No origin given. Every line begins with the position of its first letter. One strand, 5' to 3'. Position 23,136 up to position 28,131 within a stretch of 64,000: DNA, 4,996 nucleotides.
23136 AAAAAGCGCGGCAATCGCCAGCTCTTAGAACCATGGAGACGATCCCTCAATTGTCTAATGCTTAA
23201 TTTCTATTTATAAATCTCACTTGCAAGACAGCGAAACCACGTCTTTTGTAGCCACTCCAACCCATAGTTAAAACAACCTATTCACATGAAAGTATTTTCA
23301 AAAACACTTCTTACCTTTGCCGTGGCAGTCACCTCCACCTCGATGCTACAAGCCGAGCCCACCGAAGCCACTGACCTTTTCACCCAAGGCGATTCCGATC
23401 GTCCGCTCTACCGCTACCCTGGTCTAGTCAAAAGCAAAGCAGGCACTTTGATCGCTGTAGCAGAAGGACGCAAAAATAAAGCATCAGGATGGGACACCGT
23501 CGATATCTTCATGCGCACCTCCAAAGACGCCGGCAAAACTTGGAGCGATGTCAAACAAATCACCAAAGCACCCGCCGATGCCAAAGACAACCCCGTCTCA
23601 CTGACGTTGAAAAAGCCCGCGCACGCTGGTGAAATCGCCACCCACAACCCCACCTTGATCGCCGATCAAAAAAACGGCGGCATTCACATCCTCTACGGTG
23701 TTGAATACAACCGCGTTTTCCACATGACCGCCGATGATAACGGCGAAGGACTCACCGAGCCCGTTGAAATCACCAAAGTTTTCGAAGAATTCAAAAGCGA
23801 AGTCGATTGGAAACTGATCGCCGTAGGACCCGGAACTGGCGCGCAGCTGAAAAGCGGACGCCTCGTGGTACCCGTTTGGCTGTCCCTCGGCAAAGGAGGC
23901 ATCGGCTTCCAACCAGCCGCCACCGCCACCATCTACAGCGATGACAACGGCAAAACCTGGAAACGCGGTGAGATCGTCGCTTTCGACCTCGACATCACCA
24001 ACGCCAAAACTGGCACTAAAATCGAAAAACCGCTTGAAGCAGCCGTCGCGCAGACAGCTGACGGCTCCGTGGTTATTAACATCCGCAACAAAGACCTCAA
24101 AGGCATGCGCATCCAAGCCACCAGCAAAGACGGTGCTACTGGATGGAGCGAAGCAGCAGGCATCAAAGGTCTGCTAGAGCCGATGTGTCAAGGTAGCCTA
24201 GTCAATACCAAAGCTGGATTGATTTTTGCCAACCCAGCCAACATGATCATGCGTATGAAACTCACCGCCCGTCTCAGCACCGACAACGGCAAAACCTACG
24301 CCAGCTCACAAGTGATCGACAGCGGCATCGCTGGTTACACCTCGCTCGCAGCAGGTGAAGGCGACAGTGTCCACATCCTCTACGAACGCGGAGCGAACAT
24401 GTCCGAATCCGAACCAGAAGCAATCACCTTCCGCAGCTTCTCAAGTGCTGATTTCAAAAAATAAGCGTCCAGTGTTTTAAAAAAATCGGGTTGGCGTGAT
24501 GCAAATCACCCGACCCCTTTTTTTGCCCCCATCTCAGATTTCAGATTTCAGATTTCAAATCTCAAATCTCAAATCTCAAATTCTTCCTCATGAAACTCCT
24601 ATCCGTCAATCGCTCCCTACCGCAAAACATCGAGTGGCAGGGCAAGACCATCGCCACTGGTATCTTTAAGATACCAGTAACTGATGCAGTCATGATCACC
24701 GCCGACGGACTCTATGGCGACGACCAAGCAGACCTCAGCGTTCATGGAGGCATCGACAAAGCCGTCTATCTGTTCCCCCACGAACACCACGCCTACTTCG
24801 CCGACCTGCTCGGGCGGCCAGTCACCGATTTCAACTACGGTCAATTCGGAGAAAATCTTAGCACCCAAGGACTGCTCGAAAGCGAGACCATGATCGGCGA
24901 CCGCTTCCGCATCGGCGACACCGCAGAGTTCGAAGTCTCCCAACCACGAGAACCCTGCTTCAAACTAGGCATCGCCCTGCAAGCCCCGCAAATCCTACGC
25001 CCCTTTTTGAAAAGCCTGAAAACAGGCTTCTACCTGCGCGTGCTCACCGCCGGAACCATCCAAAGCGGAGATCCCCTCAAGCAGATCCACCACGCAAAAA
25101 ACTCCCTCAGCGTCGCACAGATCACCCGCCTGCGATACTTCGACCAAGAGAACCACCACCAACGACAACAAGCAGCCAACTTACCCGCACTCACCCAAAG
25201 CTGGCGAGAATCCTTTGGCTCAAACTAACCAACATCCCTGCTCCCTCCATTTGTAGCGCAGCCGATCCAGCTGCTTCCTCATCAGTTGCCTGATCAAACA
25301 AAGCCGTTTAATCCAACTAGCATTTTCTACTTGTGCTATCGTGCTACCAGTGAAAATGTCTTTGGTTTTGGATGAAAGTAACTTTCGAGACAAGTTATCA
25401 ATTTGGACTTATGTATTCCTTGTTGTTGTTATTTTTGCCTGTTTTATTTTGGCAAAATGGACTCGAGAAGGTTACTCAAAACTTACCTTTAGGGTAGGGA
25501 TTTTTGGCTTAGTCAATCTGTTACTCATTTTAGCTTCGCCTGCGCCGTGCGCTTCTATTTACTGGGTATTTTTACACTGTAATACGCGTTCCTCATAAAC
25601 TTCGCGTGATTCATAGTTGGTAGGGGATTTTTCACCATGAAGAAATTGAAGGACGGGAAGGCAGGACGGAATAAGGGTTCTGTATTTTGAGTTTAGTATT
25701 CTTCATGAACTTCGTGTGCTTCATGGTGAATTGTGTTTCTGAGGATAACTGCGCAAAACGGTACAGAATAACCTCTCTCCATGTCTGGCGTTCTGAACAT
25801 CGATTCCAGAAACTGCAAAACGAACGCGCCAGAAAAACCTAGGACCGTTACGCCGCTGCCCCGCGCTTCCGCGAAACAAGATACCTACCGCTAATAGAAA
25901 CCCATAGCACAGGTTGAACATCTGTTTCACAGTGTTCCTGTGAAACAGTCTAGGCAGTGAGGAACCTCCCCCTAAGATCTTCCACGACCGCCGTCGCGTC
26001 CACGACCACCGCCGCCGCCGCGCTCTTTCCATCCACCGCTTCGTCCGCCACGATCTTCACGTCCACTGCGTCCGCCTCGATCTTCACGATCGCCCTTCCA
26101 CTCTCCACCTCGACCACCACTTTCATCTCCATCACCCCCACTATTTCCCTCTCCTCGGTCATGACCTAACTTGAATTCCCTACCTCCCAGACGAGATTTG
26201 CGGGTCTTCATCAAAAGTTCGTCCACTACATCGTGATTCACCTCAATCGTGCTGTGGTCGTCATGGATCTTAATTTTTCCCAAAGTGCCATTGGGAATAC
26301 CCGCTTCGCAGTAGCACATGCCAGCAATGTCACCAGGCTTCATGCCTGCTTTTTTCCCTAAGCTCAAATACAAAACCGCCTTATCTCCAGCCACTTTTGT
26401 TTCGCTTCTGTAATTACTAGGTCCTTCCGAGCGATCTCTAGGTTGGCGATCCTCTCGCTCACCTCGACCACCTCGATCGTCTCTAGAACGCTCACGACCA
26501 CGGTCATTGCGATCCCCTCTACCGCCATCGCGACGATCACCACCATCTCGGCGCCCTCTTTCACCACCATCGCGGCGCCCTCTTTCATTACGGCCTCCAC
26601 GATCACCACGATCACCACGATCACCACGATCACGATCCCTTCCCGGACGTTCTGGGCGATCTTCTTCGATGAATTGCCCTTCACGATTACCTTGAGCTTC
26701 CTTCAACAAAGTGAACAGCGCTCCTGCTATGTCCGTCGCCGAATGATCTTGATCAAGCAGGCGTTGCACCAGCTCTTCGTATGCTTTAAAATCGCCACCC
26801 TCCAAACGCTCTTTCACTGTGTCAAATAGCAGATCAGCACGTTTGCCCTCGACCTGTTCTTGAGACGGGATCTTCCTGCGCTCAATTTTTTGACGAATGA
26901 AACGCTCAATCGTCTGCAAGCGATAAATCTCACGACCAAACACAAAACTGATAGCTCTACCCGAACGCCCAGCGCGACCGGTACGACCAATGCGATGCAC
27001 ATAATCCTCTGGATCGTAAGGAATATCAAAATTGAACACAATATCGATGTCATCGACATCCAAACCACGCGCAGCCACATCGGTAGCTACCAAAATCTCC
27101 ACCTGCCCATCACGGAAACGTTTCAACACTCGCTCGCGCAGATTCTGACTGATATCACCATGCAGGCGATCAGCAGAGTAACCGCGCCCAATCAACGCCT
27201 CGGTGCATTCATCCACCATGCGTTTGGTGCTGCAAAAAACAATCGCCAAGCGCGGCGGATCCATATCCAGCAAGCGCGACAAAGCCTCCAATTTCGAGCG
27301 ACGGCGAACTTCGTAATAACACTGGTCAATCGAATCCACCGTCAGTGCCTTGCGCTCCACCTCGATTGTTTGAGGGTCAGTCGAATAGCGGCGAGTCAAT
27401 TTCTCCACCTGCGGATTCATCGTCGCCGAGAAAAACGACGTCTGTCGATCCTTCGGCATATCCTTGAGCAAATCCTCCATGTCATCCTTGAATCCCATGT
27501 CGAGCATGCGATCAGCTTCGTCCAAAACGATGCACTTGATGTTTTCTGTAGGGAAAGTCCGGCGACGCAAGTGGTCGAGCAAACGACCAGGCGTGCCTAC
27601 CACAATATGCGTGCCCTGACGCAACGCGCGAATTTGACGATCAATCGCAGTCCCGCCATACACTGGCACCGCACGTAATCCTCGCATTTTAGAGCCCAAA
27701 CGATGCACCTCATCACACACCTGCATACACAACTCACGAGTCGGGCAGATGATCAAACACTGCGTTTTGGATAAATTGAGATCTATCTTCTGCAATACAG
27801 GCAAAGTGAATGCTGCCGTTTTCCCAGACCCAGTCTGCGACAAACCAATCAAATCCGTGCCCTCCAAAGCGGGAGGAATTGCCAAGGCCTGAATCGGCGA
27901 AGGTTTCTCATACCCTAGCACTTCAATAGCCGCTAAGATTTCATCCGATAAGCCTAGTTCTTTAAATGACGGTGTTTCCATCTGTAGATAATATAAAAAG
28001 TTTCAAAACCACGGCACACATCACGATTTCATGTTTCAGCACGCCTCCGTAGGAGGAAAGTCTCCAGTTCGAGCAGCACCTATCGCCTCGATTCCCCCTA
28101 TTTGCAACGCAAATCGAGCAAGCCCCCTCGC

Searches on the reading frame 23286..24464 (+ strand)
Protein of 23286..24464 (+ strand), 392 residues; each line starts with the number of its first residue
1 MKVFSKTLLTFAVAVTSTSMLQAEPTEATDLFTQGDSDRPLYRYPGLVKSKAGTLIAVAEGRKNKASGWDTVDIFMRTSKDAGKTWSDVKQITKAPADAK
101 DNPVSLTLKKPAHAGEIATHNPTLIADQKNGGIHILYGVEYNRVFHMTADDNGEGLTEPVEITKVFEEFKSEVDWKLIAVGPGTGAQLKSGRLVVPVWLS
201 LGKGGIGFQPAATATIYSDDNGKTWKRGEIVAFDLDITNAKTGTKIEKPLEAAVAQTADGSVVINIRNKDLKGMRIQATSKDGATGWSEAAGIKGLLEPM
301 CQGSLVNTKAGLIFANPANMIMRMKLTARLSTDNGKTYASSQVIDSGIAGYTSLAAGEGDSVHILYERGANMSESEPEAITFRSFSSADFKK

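Call 6: search_protein_families(library=pfam, proteins=[window:23286-24464:+], max_evalue=0.001)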
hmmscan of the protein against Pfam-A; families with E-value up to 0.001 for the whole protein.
window:23286-24464:+ (392 aa): 4 families
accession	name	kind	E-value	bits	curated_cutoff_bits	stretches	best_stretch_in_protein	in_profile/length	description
PF13088.12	BNR_2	-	7.1e-26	91.6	31.4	1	53-364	1-277/277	BNR repeat-like domain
PF13859.12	BNR_3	-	2e-12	47.6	27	1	44-228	1-166/308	BNR repeat-like domain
PF24316.1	Tli3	-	3.7e-06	27.7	27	0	50-97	59-109/129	T6SS Tli3 immunity protein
PF02012.26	BNR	-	7.6e-06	25.6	27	0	216-227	1-12/12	BNR/Asp-box repeat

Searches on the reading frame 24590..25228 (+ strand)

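Call 6: search_protein_families(library=pfam, proteins=[window:24590-25228:+], max_evalue=0.001)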
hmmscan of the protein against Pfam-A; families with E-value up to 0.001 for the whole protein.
window:24590-25228:+ (212 aa): 2 families
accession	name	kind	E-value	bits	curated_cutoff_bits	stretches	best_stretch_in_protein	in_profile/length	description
PF03473.23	MOSC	-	8.7e-31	106.9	22.7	1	49-163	2-119/120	MOSC domain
PF03475.19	YiiM_3-alpha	-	0.00011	22.5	22.7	1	174-209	2-37/44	YiiM-like, 3-alpha helix domain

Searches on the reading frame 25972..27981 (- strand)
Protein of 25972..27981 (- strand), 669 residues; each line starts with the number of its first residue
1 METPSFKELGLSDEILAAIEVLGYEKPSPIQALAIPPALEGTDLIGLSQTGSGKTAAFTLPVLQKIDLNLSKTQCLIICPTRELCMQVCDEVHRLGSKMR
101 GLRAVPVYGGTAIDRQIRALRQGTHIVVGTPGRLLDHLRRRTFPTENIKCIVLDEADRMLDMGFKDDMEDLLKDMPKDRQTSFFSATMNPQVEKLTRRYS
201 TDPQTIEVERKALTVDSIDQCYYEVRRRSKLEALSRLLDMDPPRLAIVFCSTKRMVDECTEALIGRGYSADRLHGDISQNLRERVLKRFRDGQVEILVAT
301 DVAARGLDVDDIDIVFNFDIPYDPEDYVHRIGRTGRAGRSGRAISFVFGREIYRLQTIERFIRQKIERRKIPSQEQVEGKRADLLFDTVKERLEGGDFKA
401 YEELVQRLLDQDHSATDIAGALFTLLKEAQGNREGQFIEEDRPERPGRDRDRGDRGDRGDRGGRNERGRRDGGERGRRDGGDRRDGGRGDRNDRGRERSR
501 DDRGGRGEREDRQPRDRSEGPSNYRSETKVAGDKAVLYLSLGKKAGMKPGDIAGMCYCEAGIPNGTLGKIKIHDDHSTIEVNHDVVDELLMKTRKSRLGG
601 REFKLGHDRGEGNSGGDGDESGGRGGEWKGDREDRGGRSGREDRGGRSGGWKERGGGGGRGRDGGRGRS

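Call 5: search_protein_families(library=pfam, proteins=[window:25972-27981:-], max_evalue=0.001)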
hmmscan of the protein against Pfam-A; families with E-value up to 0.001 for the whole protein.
window:25972-27981:- (669 aa): 5 families
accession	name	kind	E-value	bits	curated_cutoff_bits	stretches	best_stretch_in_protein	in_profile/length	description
PF00270.35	DEAD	-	2.1e-53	180.9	26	1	28-194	1-166/167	DEAD/DEAH box helicase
PF00271.37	Helicase_C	-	2.2e-36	124.9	23.5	1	230-338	2-110/110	Helicase conserved C-terminal domain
PF03880.21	DbpA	-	5.8e-16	58.7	25.6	1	537-604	2-69/72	DbpA RNA binding domain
PF25399.1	DeaD_dimer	-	1e-10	42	23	1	372-434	1-61/67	RNA helicase DeaD dimerization domain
PF04851.21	ResIII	-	8.4e-07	29.5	22.5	1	49-174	31-149/164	Type III restriction enzyme, res subunit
